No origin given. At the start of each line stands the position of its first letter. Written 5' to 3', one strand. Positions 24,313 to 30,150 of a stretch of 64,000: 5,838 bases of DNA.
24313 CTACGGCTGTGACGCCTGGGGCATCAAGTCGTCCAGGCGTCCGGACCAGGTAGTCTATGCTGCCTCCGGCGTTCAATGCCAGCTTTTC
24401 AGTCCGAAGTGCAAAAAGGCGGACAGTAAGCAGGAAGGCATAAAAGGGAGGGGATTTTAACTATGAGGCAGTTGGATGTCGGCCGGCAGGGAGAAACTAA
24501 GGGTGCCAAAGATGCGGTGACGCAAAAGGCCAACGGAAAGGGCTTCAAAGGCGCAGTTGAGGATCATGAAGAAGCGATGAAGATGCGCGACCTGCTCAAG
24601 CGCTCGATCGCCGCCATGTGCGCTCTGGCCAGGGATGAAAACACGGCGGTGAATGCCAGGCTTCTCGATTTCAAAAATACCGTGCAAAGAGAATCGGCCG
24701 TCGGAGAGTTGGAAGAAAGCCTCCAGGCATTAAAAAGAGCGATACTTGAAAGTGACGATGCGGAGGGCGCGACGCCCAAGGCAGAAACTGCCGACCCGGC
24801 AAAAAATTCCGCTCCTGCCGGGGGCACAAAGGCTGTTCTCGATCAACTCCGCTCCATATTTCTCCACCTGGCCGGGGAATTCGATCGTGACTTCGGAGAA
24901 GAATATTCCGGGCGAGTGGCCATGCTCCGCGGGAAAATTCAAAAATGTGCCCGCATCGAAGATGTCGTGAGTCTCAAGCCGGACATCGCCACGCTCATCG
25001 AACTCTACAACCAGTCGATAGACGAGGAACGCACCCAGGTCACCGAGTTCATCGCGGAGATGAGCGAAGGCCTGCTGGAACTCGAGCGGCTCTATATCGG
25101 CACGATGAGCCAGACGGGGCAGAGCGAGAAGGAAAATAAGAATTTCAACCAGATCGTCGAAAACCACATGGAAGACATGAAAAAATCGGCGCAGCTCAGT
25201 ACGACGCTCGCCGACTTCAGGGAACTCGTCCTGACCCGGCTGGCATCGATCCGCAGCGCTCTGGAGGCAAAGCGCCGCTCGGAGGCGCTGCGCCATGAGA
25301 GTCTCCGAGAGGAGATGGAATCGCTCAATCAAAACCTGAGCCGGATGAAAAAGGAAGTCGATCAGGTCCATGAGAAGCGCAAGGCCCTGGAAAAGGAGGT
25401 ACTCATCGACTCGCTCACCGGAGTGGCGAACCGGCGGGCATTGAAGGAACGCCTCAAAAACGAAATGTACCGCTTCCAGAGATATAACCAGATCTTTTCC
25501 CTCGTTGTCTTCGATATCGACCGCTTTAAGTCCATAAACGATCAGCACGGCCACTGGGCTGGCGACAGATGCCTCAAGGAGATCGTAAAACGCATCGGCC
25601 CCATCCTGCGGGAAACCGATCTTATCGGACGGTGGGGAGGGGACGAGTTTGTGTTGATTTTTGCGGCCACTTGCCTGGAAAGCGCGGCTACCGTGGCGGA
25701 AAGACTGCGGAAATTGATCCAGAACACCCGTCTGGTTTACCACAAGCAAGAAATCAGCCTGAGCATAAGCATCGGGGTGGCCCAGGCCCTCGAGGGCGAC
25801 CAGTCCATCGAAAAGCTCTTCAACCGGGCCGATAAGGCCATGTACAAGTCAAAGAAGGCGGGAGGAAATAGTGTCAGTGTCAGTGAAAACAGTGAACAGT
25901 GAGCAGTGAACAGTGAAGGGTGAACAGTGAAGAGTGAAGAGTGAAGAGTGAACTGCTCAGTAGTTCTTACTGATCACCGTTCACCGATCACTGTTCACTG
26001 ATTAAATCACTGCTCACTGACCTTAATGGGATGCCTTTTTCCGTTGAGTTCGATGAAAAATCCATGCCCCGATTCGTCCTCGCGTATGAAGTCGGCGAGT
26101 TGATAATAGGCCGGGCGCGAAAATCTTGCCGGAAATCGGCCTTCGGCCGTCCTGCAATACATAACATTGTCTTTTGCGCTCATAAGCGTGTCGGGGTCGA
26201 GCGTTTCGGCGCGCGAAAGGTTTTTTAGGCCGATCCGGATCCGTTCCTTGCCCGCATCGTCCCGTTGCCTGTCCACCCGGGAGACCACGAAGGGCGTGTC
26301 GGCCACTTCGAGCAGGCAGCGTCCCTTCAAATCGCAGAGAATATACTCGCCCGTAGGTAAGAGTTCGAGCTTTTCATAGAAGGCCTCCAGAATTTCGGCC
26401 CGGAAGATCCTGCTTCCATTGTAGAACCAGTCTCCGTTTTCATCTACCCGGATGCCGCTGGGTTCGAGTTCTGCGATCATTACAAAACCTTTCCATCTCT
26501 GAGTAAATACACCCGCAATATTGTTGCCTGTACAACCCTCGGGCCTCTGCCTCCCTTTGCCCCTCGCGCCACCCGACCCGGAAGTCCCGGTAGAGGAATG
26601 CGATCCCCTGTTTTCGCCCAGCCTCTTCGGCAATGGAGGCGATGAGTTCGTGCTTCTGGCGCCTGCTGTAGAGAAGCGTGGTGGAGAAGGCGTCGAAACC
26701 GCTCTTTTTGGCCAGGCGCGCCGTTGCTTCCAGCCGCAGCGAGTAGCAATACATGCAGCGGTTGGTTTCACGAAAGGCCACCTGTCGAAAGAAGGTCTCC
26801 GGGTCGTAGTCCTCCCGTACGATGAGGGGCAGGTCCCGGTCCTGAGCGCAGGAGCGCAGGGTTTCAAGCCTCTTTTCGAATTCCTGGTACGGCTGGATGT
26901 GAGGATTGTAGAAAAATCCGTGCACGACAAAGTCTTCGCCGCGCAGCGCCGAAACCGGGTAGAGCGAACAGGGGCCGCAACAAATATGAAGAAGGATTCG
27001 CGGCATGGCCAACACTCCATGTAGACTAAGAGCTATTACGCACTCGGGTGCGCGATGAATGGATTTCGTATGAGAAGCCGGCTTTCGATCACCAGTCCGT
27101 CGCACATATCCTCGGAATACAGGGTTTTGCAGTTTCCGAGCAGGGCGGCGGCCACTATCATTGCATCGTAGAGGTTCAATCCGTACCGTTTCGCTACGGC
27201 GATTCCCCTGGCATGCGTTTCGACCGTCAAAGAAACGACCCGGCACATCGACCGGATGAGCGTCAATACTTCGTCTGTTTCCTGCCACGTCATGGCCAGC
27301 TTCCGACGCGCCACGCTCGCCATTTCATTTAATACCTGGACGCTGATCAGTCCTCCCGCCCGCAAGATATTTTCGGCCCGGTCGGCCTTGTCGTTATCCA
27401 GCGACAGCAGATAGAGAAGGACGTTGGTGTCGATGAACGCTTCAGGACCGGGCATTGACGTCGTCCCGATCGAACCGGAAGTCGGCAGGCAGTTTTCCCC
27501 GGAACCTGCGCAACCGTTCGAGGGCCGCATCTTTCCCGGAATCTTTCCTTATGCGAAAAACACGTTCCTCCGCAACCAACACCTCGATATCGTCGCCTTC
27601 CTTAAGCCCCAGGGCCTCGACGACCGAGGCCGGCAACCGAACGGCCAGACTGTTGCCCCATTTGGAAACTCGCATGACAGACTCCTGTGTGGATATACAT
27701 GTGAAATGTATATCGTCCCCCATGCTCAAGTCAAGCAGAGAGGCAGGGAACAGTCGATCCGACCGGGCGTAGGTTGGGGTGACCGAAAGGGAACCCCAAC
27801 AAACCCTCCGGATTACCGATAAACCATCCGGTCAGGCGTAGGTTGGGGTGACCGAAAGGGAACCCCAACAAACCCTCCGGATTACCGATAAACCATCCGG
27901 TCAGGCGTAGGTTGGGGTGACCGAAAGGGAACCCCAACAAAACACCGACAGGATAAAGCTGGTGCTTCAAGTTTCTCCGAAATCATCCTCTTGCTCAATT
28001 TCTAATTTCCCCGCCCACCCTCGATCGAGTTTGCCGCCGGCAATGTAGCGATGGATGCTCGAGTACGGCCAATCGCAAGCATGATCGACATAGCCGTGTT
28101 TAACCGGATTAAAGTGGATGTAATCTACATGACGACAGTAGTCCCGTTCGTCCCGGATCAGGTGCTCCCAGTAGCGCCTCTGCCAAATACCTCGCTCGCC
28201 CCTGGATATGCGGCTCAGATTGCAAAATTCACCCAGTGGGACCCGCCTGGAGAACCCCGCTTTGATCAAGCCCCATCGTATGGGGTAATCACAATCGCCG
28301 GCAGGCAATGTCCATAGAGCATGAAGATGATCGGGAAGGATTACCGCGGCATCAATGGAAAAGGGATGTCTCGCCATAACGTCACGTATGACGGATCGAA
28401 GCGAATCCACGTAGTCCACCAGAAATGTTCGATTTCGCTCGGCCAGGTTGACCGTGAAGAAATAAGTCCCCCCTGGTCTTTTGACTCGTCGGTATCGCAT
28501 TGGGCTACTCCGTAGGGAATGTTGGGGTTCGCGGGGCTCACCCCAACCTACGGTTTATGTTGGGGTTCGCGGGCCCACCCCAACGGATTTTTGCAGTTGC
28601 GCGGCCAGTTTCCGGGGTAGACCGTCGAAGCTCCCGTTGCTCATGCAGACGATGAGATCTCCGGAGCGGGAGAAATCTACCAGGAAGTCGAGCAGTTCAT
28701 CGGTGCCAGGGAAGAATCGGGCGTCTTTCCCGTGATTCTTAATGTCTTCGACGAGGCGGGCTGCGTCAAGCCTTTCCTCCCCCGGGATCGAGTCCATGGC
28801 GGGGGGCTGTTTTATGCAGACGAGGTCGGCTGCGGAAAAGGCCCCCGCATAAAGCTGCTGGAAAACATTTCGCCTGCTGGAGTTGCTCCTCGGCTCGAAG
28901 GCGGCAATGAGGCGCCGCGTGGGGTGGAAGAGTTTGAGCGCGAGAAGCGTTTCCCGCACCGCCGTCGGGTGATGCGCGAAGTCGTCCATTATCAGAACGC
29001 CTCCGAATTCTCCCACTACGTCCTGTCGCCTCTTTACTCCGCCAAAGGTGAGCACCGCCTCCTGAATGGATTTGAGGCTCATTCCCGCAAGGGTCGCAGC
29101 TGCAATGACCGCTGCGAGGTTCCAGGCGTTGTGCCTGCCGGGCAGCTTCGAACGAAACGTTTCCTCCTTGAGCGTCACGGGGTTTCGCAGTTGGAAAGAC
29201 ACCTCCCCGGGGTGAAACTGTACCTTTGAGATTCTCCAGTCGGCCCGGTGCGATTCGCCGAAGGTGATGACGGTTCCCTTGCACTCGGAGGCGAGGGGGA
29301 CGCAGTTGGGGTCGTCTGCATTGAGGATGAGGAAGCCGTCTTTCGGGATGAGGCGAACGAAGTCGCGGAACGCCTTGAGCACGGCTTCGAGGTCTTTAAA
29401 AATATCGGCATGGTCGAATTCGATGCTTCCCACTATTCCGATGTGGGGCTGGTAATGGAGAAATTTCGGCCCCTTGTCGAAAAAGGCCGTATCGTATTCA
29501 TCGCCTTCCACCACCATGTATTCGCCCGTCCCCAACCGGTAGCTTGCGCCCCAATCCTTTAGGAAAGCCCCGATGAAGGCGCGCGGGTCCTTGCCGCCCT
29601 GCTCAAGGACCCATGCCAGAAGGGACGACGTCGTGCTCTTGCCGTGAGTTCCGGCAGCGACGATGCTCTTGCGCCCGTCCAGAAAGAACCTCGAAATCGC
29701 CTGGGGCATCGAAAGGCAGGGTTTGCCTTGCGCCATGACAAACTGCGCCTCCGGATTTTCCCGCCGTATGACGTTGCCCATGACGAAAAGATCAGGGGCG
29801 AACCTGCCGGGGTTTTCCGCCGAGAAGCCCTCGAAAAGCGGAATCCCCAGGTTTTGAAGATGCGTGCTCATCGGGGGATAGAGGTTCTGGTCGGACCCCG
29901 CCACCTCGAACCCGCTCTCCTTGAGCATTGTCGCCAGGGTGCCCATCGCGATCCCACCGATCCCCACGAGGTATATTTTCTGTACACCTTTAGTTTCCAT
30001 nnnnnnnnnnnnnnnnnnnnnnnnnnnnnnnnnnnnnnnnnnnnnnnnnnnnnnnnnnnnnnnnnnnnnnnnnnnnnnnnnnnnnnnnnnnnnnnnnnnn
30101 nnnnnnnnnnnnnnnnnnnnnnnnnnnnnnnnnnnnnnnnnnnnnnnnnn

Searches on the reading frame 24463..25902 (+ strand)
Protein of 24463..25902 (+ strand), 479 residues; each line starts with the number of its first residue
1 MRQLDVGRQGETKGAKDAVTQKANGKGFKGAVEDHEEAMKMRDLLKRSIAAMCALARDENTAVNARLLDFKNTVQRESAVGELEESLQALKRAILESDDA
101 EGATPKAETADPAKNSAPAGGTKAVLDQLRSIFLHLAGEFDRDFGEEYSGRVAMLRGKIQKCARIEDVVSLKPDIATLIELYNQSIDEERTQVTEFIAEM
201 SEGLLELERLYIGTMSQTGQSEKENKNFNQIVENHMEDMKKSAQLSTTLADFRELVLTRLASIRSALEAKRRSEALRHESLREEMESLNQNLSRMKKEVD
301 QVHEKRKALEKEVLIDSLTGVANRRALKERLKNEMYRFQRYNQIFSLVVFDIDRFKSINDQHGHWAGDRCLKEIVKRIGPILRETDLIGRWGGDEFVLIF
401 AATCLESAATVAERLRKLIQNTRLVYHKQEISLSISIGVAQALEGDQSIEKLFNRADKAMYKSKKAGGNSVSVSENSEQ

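Call 38: search_protein_families(library=pfam, proteins=[window:24463-25902:+], max_evalue=0.0001)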
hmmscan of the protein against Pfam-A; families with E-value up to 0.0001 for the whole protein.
window:24463-25902:+ (479 aa): 2 families
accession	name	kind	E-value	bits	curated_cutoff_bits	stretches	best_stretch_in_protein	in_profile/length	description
PF00990.26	GGDEF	-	1.3e-47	162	23.8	1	314-469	2-160/161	Diguanylate cyclase, GGDEF domain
PF24898.2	GGDEF_GdpP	-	4.1e-05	24.3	30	1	392-478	44-123/126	Cyclic-di-AMP phosphodiesterase GdpP-like, GGDEF domain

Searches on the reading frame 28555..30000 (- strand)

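Call 38: search_protein_families(library=pfam, proteins=[window:28555-30000:-], max_evalue=0.0001)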
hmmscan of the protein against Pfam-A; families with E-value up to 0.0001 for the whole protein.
window:28555-30000:- (481 aa): 3 families
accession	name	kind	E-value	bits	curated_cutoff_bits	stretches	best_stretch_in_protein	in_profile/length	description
PF08245.18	Mur_ligase_M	-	3.5e-26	92.8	24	1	116-302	2-200/200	Mur ligase middle domain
PF01225.30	Mur_ligase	-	2.5e-15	57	21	1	8-105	1-90/95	Mur ligase family, catalytic domain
PF02875.26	Mur_ligase_C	-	1e-14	55.9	28.4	1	324-456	1-127/127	Mur ligase, glutamate ligase domain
